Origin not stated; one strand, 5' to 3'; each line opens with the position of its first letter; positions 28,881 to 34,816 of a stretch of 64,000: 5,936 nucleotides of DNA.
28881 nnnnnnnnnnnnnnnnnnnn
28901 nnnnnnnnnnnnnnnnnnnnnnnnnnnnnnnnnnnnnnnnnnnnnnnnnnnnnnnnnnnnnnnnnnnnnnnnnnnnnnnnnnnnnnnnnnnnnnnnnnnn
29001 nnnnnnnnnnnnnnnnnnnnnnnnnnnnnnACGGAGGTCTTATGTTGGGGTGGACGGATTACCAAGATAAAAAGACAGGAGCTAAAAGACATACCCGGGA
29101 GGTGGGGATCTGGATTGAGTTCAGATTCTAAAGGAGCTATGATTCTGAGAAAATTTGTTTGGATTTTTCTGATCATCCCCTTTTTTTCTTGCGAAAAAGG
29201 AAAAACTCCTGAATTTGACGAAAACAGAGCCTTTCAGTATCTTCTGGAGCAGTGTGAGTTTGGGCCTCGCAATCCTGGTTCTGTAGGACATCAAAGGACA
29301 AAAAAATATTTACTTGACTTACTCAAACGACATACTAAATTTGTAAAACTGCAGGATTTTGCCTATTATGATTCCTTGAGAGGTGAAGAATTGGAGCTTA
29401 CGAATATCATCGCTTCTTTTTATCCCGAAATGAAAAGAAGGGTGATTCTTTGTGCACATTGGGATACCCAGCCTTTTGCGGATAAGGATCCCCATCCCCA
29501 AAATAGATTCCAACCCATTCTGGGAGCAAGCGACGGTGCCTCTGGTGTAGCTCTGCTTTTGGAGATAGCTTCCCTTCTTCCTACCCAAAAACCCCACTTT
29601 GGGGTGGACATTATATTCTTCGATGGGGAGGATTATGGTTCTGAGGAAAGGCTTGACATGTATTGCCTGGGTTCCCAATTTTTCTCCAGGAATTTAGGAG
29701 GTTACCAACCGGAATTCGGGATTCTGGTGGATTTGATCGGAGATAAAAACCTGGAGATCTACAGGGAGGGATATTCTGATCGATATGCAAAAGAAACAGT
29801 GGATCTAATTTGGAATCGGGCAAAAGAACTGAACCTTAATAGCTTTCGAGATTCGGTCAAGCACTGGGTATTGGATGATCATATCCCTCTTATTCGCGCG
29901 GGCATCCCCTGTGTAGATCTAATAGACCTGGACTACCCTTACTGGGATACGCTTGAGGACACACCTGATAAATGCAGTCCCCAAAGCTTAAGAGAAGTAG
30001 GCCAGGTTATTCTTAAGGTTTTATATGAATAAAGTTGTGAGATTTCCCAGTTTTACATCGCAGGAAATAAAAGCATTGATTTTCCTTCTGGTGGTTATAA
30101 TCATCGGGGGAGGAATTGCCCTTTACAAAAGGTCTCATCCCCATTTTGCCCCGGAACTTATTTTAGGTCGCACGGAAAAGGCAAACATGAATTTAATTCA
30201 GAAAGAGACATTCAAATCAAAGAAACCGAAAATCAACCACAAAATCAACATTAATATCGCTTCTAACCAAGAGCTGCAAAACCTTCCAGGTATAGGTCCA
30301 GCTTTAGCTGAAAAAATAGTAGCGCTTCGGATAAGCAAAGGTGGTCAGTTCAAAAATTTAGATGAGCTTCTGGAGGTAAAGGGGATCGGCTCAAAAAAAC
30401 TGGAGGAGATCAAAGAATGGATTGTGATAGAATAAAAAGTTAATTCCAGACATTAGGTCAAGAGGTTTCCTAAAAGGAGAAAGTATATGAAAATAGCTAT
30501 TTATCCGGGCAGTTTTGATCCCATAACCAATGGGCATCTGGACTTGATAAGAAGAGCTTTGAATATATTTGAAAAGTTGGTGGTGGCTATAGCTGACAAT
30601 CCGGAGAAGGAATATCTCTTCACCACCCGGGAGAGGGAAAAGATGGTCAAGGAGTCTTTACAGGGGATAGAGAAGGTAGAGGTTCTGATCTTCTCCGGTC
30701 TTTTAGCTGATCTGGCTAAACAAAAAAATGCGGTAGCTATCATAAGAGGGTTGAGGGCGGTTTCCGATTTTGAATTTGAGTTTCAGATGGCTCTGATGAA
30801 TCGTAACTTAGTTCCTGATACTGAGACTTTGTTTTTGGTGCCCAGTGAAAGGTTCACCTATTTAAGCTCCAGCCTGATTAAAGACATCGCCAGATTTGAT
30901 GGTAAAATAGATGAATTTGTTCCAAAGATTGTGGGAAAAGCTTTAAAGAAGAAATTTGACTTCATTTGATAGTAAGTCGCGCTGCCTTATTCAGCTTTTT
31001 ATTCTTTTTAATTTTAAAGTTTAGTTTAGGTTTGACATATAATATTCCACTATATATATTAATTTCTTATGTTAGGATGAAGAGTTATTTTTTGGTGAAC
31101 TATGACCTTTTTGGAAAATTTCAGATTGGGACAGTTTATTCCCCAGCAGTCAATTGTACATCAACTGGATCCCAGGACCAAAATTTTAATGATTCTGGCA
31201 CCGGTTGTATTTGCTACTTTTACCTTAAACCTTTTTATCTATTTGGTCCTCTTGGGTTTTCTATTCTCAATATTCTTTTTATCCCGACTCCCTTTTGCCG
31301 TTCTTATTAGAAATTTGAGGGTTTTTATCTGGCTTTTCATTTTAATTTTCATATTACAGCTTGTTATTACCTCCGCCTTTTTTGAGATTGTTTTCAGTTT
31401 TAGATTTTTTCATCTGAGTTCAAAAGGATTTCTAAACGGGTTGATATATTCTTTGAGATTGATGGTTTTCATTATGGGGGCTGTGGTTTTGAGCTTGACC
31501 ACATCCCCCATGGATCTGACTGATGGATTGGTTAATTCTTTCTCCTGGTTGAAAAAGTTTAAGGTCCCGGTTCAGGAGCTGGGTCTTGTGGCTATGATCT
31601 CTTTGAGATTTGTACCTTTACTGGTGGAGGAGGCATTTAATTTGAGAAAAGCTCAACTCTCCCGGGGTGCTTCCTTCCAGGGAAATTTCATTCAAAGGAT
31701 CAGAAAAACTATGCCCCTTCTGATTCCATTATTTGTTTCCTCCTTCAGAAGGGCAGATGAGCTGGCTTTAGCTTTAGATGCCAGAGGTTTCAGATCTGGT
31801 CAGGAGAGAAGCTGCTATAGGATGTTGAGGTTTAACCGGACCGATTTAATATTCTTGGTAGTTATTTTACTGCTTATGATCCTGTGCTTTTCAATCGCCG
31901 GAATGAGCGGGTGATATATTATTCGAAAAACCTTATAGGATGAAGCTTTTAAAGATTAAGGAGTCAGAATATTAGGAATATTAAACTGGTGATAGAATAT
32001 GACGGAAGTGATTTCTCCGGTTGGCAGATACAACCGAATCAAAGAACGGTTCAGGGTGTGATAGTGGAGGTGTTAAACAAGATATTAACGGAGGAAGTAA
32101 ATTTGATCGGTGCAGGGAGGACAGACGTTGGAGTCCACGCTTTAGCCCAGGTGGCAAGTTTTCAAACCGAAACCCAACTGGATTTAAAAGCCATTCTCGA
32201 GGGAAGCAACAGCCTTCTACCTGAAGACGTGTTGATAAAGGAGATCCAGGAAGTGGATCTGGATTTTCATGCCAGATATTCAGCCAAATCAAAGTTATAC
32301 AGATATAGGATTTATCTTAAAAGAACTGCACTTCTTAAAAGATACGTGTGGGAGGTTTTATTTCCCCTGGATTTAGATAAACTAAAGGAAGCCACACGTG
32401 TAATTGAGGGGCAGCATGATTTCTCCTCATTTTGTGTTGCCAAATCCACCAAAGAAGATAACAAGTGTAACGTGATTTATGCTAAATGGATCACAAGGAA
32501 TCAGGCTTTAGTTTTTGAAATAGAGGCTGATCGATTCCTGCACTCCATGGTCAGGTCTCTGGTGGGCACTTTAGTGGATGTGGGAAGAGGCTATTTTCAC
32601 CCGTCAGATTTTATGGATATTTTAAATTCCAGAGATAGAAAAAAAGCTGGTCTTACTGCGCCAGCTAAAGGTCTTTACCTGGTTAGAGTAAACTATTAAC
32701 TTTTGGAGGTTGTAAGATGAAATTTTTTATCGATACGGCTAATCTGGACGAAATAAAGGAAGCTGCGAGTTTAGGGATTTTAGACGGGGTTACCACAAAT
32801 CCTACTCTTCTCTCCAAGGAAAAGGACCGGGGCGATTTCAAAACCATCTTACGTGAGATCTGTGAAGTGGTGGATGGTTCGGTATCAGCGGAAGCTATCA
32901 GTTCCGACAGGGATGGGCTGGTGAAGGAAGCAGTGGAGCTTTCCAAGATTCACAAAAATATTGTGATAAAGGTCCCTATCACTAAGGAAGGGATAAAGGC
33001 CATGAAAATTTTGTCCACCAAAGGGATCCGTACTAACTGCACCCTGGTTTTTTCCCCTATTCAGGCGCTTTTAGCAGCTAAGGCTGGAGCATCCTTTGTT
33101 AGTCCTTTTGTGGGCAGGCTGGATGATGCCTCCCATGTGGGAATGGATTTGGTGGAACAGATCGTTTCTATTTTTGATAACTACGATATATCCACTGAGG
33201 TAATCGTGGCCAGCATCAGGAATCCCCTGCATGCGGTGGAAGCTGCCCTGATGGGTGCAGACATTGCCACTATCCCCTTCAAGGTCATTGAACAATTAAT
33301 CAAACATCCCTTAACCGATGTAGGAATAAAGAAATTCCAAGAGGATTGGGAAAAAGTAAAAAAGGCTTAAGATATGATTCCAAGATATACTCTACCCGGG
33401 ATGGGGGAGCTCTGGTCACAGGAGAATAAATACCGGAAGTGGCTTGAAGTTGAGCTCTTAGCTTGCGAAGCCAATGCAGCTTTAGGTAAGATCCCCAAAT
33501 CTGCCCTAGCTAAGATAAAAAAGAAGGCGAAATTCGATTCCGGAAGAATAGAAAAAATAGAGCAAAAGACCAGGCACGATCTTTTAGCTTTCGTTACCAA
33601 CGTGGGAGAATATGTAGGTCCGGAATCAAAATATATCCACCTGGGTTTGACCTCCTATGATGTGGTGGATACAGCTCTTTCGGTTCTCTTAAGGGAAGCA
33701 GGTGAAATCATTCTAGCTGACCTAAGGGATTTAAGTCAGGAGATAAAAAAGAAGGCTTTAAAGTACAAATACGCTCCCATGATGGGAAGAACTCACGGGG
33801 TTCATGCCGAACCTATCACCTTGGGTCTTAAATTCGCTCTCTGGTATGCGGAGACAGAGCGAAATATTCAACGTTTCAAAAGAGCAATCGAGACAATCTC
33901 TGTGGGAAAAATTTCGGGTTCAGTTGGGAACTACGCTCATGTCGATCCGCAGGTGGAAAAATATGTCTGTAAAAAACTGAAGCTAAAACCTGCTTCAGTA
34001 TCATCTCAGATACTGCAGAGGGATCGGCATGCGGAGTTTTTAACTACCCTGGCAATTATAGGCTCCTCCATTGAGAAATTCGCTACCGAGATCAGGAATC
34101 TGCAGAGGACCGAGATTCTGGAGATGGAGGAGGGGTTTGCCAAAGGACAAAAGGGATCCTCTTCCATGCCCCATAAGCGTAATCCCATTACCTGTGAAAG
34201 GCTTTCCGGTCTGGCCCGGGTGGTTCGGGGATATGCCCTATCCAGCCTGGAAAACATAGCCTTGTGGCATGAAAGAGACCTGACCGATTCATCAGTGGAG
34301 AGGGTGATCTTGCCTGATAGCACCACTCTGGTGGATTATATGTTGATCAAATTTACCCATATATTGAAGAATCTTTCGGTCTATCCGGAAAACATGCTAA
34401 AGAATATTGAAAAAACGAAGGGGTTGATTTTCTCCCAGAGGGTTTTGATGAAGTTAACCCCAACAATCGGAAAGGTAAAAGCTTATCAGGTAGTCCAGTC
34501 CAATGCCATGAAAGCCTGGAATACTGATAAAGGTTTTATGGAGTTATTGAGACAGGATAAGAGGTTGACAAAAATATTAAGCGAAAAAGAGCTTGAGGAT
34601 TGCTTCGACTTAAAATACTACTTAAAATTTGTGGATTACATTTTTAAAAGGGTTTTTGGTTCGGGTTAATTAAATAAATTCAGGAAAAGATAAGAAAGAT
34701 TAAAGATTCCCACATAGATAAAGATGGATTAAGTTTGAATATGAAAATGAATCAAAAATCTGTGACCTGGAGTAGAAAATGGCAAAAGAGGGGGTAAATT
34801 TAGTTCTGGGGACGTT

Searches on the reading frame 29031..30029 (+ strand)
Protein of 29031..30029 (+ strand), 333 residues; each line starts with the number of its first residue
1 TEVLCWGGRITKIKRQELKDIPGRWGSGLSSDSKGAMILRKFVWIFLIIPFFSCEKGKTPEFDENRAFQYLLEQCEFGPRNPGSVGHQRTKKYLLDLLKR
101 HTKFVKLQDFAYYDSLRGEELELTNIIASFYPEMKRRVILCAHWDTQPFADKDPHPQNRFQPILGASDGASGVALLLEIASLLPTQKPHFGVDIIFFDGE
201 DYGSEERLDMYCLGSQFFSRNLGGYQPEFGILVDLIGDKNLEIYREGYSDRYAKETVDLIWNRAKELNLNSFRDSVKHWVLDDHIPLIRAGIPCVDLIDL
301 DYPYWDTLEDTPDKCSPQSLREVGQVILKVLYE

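Call 79: search_protein_families(library=pfam, proteins=[window:29031-30029:+], max_evalue=0.001)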
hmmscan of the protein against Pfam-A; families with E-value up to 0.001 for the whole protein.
window:29031-30029:+ (333 aa): 1 family
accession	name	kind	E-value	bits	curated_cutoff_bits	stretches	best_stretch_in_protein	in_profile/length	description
PF04389.22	Peptidase_M28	-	6e-30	104.9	21.3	1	125-330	1-192/193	Peptidase family M28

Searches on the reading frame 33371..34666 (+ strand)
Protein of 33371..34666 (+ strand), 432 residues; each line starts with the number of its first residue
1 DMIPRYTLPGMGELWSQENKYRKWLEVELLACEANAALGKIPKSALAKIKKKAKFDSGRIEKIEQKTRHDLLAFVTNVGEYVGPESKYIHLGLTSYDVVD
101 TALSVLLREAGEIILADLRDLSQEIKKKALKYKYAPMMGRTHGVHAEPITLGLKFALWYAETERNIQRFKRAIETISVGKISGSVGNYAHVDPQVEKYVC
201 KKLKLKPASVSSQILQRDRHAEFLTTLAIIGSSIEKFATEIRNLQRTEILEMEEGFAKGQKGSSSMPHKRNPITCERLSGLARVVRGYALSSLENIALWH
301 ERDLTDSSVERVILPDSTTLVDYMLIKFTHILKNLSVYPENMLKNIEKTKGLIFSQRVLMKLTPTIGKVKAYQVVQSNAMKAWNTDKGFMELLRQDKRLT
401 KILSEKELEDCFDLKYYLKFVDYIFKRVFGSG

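Call 79: search_protein_families(library=pfam, proteins=[window:33371-34666:+], max_evalue=0.001)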
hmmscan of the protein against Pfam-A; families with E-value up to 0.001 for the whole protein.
window:33371-34666:+ (432 aa): 2 families
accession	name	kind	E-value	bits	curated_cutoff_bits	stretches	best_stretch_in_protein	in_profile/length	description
PF00206.25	Lyase_1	-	8.2e-63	213.1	27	1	10-287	9-312/312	Lyase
PF10397.14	ADSL_C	-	2.2e-24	86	32.7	1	351-428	1-79/79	Adenylosuccinate lyase C-terminus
